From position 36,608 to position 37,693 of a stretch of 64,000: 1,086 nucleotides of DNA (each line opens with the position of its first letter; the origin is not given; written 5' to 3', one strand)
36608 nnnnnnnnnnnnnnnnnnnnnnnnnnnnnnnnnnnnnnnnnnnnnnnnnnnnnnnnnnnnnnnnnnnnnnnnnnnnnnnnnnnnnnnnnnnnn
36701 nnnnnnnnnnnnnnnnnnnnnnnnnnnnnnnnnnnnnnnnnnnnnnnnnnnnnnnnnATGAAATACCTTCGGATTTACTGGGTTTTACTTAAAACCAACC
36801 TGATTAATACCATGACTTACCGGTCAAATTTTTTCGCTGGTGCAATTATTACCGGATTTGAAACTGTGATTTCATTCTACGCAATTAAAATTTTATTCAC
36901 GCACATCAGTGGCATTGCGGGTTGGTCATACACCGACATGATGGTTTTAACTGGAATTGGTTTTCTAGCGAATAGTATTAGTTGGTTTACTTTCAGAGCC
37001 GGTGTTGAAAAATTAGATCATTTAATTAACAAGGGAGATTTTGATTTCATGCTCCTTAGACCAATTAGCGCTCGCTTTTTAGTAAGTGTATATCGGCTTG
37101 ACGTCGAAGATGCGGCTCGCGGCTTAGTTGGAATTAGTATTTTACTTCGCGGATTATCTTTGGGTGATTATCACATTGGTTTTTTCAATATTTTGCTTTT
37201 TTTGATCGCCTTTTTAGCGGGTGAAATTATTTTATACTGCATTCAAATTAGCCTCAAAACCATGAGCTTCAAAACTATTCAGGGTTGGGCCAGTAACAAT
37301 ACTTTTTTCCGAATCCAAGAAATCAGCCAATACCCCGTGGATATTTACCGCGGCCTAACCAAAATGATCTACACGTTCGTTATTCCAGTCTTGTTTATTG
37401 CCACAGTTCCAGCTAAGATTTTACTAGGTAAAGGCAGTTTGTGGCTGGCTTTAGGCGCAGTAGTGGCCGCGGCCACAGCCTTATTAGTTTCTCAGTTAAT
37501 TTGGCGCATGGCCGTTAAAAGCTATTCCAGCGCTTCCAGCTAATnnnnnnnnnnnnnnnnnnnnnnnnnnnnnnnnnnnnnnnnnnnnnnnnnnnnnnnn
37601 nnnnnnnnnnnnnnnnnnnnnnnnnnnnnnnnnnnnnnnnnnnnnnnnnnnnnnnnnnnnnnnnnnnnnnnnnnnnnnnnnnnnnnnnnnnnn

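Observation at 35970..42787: Triplicated heterodimeric ABC-2 permease module (A-B-A-B-A-B) served by one ATPase, coupled to an AI-2E transporter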

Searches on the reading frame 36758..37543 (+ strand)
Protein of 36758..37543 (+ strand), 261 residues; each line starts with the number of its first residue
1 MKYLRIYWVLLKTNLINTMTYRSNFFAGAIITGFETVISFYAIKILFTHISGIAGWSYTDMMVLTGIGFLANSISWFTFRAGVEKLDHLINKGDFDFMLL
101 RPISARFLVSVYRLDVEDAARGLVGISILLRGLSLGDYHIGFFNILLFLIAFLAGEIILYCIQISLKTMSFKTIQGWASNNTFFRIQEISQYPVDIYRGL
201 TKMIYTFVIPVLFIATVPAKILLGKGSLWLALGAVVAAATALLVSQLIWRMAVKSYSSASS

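Call 3: search_protein_families(library=pfam, proteins=[window:36758-37543:+], max_evalue=0.01)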
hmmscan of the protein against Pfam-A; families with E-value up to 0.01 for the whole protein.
window:36758-37543:+ (261 aa): 2 families
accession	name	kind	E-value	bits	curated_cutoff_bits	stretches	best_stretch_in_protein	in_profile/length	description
PF06182.17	ABC2_membrane_6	-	4.8e-44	151.3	22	1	36-260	4-229/229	ABC-2 family transporter protein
PF03083.21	MtN3_slv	-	0.0021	18.5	23.7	0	67-111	3-47/87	Sugar efflux transporter for intercellular exchange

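Call 4: search_protein_families(library=ncbifam, proteins=[window:36758-37543:+], max_evalue=0.01)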
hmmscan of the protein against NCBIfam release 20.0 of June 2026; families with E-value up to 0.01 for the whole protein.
window:36758-37543:+ (261 aa): 0 families

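Call 6: find_encoding_contigs(protein=window:36758-37543:+, flank=10000, max_places=10)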
Protein window:36758-37543:+ (261 aa): no gene with exactly this product is on record in the collection.

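Call 15: search_solved_structures(query=window:36758-37543:+, max_evalue=10)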
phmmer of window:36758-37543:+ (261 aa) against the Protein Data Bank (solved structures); distinct sequences matched with E-value up to 10: 0.

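Call 17: find_homologous_proteins(query=window:36758-37543:+, max_evalue=0.00001)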
Query window:36758-37543:+ (261 aa): 207 proteins with E <= 0.00001 among 4706 candidates; the best 120 are listed.
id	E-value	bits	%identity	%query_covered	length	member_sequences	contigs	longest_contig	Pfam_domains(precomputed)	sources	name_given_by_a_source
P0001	1.9e-162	557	100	100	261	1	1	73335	PF06182.18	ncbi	-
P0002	1.5e-109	384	64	100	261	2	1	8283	PF06182.18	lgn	-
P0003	5.7e-80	287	50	100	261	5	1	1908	PF06182.18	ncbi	-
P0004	1.1e-79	286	52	100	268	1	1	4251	PF06182.18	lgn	-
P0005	4.3e-78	281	50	97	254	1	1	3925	PF06182.18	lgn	-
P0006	3.8e-76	274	51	94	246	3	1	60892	PF06182.18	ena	-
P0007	1.3e-74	269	46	100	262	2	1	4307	PF06182.18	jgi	jgi:ABC-2 type transport system permease protein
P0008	4.1e-73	264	48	100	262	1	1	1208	PF06182.18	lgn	-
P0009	2.4e-69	252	47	100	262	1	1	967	PF06182.18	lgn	-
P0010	4.1e-69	251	45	100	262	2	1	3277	PF06182.18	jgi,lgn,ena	-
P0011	1.6e-68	249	47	100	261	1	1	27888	PF06182.18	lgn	-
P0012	6.0e-68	247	44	100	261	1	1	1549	PF06182.18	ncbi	-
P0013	2.3e-32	131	32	100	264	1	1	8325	PF06182.18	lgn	-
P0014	6.7e-32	129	34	100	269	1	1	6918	PF06182.18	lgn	-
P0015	1.1e-30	125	27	100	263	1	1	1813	PF06182.18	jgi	jgi:ABC-2 type transport system permease protein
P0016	1.1e-30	125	32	99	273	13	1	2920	PF06182.18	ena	-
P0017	2.4e-30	124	34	100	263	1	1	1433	PF06182.18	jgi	jgi:ABC-2 type transport system permease protein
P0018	2.6e-30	124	31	100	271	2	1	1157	PF06182.18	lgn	-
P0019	5.3e-30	123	31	100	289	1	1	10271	PF06182.18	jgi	-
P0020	1.0e-29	122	33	100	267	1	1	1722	PF06182.18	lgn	-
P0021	2.8e-29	121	34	100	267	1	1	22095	PF06182.18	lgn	-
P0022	3.2e-29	121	34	100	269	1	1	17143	PF06182.18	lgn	-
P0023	5.5e-29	120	29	100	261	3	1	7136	PF06182.18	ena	-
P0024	6.0e-29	120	29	100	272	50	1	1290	PF06182.18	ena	-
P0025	6.3e-29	120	31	100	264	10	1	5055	PF06182.18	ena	-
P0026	6.6e-29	120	34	100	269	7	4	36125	PF06182.18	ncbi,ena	-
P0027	6.8e-29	120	31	100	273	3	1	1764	PF06182.18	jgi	jgi:ABC-2 type transport system permease protein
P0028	7.8e-29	119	34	100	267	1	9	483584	PF06182.18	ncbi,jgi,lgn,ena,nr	ncbi:MAG TPA: hypothetical protein DEA43_01045 [Candidatus Moranbacteria bacterium]|nr:hypothetical 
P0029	8.4e-29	119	31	99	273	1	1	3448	PF06182.18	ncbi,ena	-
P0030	8.7e-29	119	34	100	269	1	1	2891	PF06182.18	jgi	jgi:ABC-2 type transport system permease protein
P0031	1.2e-28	119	34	96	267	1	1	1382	PF06182.18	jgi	jgi:ABC-2 type transport system permease protein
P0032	2.9e-28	117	31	100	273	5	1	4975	PF06182.18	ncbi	-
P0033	4.2e-28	117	33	100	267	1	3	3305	PF06182.18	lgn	-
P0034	6.6e-28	116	32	98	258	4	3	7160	PF06182.18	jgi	jgi:ABC-2 type transport system permease protein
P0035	8.4e-28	116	31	100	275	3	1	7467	PF06182.18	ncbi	ncbi:MAG: ABC-2 family transporter protein [Chloroflexia bacterium]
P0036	9.8e-28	116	34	100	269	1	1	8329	PF06182.18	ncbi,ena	-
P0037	1.1e-27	116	31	100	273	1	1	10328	PF06182.18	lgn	-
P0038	1.1e-27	116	30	100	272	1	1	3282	PF06182.18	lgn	-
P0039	1.2e-27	115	32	100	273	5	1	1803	PF06182.18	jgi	jgi:ABC-2 type transport system permease protein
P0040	1.3e-27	115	30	98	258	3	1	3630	PF06182.18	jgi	jgi:ABC-2 type transport system permease protein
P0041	1.4e-27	115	32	100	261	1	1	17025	PF06182.18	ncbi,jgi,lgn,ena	jgi:ABC-2 type transport system permease protein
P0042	1.4e-27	115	34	100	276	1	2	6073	PF06182.18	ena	-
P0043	1.6e-27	115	33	93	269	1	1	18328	PF06182.18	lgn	-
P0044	1.8e-27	115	28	99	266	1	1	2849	PF06182.18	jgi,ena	-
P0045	2.5e-27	114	28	100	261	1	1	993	PF06182.18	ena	-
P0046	2.6e-27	114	30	100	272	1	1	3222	PF06182.18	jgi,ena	-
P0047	6.6e-27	113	35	100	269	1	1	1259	PF06182.18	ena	-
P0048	1.2e-26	112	29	100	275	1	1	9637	PF06182.18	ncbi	-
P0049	2.0e-26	111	34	100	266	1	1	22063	PF06182.18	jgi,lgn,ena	-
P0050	2.2e-26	111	27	98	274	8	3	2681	PF06182.18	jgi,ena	-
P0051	2.5e-26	111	30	98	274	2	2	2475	PF06182.18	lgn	-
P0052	3.0e-26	111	34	100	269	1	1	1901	PF06182.18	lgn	-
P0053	3.1e-26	111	28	100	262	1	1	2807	PF06182.18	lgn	-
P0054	3.3e-26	111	29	100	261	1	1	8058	PF06182.18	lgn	-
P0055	3.8e-26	111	30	100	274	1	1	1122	PF06182.18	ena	-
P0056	4.8e-26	110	32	100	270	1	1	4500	PF06182.18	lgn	-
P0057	5.3e-26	110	28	97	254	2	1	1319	PF06182.18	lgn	-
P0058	9.7e-26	109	32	100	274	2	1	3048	PF06182.18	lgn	-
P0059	1.0e-25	109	29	100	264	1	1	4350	PF06182.18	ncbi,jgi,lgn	jgi:ABC-2 type transport system permease protein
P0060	1.1e-25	109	29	100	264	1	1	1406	PF06182.18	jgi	jgi:ABC-2 type transport system permease protein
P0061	1.2e-25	109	28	97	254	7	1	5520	PF06182.18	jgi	-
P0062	1.5e-25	109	30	100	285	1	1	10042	PF06182.18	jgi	jgi:ABC-2 type transport system permease protein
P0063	1.6e-25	109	28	97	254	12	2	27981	PF06182.18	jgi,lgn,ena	jgi:ABC-2 type transport system permease protein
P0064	1.6e-25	109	29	100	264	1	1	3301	PF06182.18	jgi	jgi:ABC-2 type transport system permease protein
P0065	1.6e-25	108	29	100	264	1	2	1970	PF06182.18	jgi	jgi:ABC-2 type transport system permease protein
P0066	1.7e-25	108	28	99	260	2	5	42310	PF06182.18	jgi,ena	jgi:ABC-2 type transport system permease protein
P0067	1.8e-25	108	28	100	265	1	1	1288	PF06182.18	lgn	-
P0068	2.8e-25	108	28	100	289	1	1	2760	PF06182.18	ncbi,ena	-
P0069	5.9e-25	107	28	97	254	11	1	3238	PF06182.18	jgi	-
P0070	9.8e-25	106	29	100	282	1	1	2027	PF06182.18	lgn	-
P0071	1.4e-24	105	28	100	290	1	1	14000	PF06182.18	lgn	-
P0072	1.5e-24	105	34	100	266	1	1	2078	PF06182.18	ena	-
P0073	2.0e-24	105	30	100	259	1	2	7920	PF06182.18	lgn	-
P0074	3.7e-24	104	29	97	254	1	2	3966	PF06182.18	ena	-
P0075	4.0e-24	104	29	100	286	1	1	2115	PF06182.18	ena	-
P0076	4.2e-24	104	29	100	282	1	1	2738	PF06182.18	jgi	jgi:ABC-2 type transport system permease protein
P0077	5.7e-24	103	28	99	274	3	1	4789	PF06182.18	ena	-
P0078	6.9e-24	103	29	100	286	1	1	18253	PF06182.18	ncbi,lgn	-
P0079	9.7e-24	103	28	100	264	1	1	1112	PF06182.18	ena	-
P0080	1.0e-23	103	29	99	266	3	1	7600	PF06182.18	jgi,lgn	jgi:ABC-2 type transport system permease protein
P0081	1.1e-23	103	29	96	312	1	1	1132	PF06182.18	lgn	-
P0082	1.1e-23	103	31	100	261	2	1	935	PF06182.18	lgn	-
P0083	1.1e-23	102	30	100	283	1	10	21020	PF06182.18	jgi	jgi:ABC-2 type transport system permease protein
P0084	1.1e-23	102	28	100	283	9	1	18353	PF06182.18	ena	-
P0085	1.4e-23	102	29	100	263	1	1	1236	PF06182.18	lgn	-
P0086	1.6e-23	102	28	100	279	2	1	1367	PF06182.18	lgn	-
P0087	2.2e-23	101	28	100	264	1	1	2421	PF06182.18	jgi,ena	-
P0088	2.3e-23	101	26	100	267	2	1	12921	PF06182.18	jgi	jgi:ABC-2 type transport system permease protein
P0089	2.5e-23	101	27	100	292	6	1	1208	PF06182.18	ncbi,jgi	-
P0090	2.8e-23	101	30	100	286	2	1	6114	PF06182.18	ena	-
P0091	2.9e-23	101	29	100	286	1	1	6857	PF06182.18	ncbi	-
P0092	3.0e-23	101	28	99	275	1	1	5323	PF06182.18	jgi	jgi:ABC-2 type transport system permease protein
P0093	3.1e-23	101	30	93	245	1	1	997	PF06182.18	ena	-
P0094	3.7e-23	101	28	100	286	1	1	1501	PF06182.18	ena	-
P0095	4.0e-23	101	27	97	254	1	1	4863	PF06182.18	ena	-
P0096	4.1e-23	101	29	100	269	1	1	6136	PF06182.18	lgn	-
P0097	6.1e-23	100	29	100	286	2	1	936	PF06182.18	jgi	jgi:ABC-2 type transport system permease protein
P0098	6.5e-23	100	30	100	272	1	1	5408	PF06182.18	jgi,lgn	jgi:ABC-2 type transport system permease protein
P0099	7.2e-23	100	26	100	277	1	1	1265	PF06182.18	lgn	-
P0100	1.3e-22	99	26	99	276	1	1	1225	PF06182.18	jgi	-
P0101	1.5e-22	99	26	100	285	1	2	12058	PF06182.18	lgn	-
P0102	1.6e-22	99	29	83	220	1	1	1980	PF06182.18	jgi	jgi:ABC-2 type transport system permease protein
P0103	1.6e-22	99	26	100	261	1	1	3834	PF06182.18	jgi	jgi:ABC-2 type transport system permease protein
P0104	2.6e-22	98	28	100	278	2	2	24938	PF06182.18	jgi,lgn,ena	jgi:ABC-2 type transport system permease protein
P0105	2.7e-22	98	28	100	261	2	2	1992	PF06182.18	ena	-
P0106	3.0e-22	98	29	100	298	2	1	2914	PF06182.18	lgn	-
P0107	3.0e-22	98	28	99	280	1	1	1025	PF06182.18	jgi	jgi:ABC-2 type transport system permease protein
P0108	3.1e-22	98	27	100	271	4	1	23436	PF06182.18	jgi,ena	-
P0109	3.4e-22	98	26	98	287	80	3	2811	PF06182.18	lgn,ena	-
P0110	3.9e-22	97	30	93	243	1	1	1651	PF06182.18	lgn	-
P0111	4.1e-22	97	29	100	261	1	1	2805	PF06182.18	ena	-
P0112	4.7e-22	97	30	100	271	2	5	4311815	PF06182.18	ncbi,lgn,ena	-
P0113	5.4e-22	97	30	96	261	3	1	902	PF06182.18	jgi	jgi:ABC-2 type transport system permease protein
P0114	6.2e-22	97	29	100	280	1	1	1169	PF06182.18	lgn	-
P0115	7.9e-22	96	27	100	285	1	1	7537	PF06182.18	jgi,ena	-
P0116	8.2e-22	96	27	98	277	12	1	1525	PF06182.18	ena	-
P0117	9.7e-22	96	26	100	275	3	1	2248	PF06182.18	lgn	-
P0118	1.3e-21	96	28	100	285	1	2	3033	PF06182.18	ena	-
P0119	1.4e-21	96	31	99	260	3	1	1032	PF06182.18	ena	-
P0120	1.5e-21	95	27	98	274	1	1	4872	PF06182.18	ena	-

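Call 29: predict_structure(alignment_id=A1)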
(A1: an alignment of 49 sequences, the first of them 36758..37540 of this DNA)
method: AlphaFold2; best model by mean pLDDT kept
length: 261 residues; sequences in the alignment: 49
mean_pLDDT: 93.5   pTM: 0.90
mean pLDDT of the five models: 93.5, 93.3, 93.0, 92.0, 89.1
residues with pLDDT >= 90: 232; 70-90: 26; 50-70: 2; < 50: 1
segments of 3 or more residues with pLDDT < 50: none
pLDDT, mean of each block of 10 residues (from residue 1): 92 92 94 94 94 94 96 95 94 93 95 91 96 94 97 98 94 86 93 91 91 95 95 97 97 85 43
secondary structure, 60 per line:
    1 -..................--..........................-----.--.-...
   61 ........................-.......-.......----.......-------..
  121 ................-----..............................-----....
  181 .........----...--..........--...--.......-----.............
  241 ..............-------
elements in order: H2-19 H22-47 H58-84 H86-92 H94-100 H105-111 H119-136 H142-171 H177-189 H199-208 H216-222 H228-254

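Call 34: fold_search(model_id=the predicted structure, library=pdb)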
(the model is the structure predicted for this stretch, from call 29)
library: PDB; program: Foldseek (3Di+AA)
matches with E <= 10: 351; with E <= 0.001: 0
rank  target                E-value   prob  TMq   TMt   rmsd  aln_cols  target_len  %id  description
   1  7k2t_B                2.0e-03  1.00  0.60  0.62   5.5       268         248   16  Mg2+/ATP-bound structure of the full-length WzmWzt O antigen ABC transporter in lipid nanodiscs (released 2021-01-13)
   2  9qfx_A                4.5e-03  1.00  0.57  0.57   5.6       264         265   16  Nucleotide-free wild type Wzm-Wzt from Mycobacterium abscessus in LMNG (released 2026-03-11)
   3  6oih_D                4.7e-03  1.00  0.58  0.61   5.4       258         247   17  Crystal structure of O-antigen polysaccharide ABC-transporter (released 2019-04-17)
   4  8dl0_B                4.9e-03  1.00  0.54  0.55   5.3       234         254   14  CryoEM structure of the nucleotide-free and open channel A.aeolicus WzmWzt transporter (released 2022-09-21)
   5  7k2t_D                6.5e-03  1.00  0.52  0.53   5.3       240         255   14  Mg2+/ATP-bound structure of the full-length WzmWzt O antigen ABC transporter in lipid nanodiscs (released 2021-01-13)
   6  6m96_B                7.5e-03  1.00  0.57  0.58   5.7       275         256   17  ATP-bound conformation of the WzmWzt O antigen ABC transporter (released 2019-03-06)
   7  9qh1_A                1.1e-02  1.00  0.50  0.50   6.9       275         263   16  ATP-bound wild type Wzm-Wzt from Mycobacterium abscessus in LMNG (released 2026-03-11)
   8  8tsh_C                2.5e-02  1.00  0.55  0.55   5.9       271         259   12  S. thermodepolymerans KpsMT(E151Q)-KpsE in complex with ATP (released 2024-04-17)
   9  7o0y_E                2.6e-02  1.00  0.49  0.51   6.8       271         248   13  ABC transporter NosDFY, nucleotide-free in GDN (released 2022-04-13)
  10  8wbx_A                3.0e-02  0.99  0.44  0.29   7.8       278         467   11  Cryo-EM structure of the ABCG25 bound to ABA (released 2023-09-27)
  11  9cfl_A                3.4e-02  1.00  0.51  0.50   7.2       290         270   12  Cryo-EM structure of S. aureus TarGH in complex with ATP-gamma-S (released 2025-04-23)
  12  7o0y_D                3.4e-02  1.00  0.50  0.49   7.1       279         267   13  ABC transporter NosDFY, nucleotide-free in GDN (released 2022-04-13)
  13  7o12_E                4.3e-02  1.00  0.49  0.51   7.0       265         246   12  ABC transporter NosDFY, AMPPNP-bound in GDN (released 2022-04-13)
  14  8k0x_A                8.3e-02  0.91  0.37  0.23   9.3       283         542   15  ABCG25 Wild Type purified with DDM in the ABA-bound state (released 2024-07-17)
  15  8wba_A                1.3e-01  0.98  0.49  0.28   6.8       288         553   11  Cryo-EM structure of the ABCG25 bound to CHS (released 2023-09-27)
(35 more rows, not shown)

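Call 38: find_encoding_contigs(protein=P0112, flank=8000, max_places=3)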
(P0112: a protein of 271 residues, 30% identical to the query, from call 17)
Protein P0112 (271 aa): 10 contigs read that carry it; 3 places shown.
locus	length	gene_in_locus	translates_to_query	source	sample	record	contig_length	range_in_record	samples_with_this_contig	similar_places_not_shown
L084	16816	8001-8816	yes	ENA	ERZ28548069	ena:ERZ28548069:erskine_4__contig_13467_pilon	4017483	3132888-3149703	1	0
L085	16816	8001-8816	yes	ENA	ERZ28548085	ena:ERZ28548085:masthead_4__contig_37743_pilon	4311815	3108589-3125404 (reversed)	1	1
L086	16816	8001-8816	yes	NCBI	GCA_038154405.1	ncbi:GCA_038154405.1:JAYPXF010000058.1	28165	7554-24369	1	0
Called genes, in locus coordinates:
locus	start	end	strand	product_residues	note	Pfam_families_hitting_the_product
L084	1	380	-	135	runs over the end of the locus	PF04892:VanZ-LLP1 (weak)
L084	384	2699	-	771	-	PF22745:Nlig-Ia, PF01653:DNA_ligase_aden, PF14520:HHH_5 (faint), PF03120:OB_DNA_ligase, PF03119:DNA_ligase_ZBD (weak), PF12826:HHH_2, PF00533:BRCT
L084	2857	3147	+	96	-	-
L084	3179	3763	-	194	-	PF13649:Methyltransf_25, PF08241:Methyltransf_11 (weak)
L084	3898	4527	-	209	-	PF14237:GYF_2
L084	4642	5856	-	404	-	PF01042:Ribonuc_L-PSP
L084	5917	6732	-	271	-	PF02548:Pantoate_transf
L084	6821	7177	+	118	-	PF03960:ArsC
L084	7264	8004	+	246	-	PF06182:ABC2_membrane_6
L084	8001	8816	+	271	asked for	PF06182:ABC2_membrane_6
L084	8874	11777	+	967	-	PF07635:PSCyt1, PF13442:Cytochrome_CBB3 (faint), PF07583:PSCyt2, PF07587:PSD1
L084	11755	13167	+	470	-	PF07394:DUF1501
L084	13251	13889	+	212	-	PF00370:FGGY_N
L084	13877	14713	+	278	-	PF02782:FGGY_C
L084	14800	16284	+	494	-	PF00884:Sulfatase, PF01663:Phosphodiest (weak), PF16347:SGSH_C (weak)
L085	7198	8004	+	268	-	PF06182:ABC2_membrane_6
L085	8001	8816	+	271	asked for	PF06182:ABC2_membrane_6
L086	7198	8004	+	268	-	PF06182:ABC2_membrane_6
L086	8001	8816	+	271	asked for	PF06182:ABC2_membrane_6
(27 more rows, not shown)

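Call 40: find_encoding_contigs(protein=P0035, flank=8000, max_places=2)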
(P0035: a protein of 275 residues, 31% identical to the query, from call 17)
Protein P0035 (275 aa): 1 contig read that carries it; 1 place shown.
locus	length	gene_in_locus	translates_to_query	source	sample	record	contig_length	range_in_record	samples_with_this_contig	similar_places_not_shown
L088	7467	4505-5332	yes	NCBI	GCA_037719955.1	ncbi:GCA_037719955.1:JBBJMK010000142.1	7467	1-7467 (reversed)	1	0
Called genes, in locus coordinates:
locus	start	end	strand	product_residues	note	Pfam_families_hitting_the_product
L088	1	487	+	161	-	?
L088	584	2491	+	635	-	PF08447:PAS_3, PF00512:HisKA, PF02518:HATPase_c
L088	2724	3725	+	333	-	PF00005:ABC_tran, PF13304:AAA_21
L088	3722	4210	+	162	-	-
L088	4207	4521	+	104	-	PF06182:ABC2_membrane_6 (weak)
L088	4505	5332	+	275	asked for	PF06182:ABC2_membrane_6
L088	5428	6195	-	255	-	PF12679:ABC2_membrane_2, PF12730:ABC2_membrane_4 (weak)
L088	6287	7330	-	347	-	PF00005:ABC_tran, PF13304:AAA_21 (weak)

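Call 64: search_protein_families(library=padloc, proteins=[window:36758-37543:+], max_evalue=0.001)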
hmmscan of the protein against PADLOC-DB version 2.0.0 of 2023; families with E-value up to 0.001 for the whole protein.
window:36758-37543:+ (261 aa): 0 families

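Call 71: find_encoding_contigs(protein=P0066, flank=7000, max_places=2)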
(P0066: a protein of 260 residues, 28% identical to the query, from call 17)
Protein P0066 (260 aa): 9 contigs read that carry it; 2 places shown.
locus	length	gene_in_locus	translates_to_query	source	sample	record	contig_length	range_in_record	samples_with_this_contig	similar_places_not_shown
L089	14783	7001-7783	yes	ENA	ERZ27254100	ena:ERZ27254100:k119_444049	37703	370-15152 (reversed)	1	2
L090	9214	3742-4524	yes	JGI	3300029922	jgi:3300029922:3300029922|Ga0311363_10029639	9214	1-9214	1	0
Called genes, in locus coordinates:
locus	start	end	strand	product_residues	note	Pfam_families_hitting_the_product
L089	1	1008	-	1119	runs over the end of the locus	PF01522:Polysacc_deac_1, PF13506:Glyco_transf_21, PF00535:Glycos_transf_2, PF10111:Glyco_tranf_2_2 (weak), PF13641:Glyco_tranf_2_3, PF01644:Chitin_synth_1, PF03142:Chitin_synth_2, PF13632:Glyco_trans_2_3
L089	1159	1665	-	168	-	PF02545:Maf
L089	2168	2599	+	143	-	PF03652:RuvX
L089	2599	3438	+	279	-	PF01416:PseudoU_synth_1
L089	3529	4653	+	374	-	PF01510:Amidase_2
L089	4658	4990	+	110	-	PF00893:Multi_Drug_Res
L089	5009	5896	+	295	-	PF01370:Epimerase, PF08338:DUF1731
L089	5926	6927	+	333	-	PF00487:FA_desaturase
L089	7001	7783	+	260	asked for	PF06182:ABC2_membrane_6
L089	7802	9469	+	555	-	-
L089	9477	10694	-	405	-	PF01590:GAF, PF00512:HisKA (weak), PF02518:HATPase_c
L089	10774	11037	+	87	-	-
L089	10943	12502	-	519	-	-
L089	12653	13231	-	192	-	-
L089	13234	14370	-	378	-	PF13088:BNR_2, PF02012:BNR (faint)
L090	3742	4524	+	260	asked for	PF06182:ABC2_membrane_6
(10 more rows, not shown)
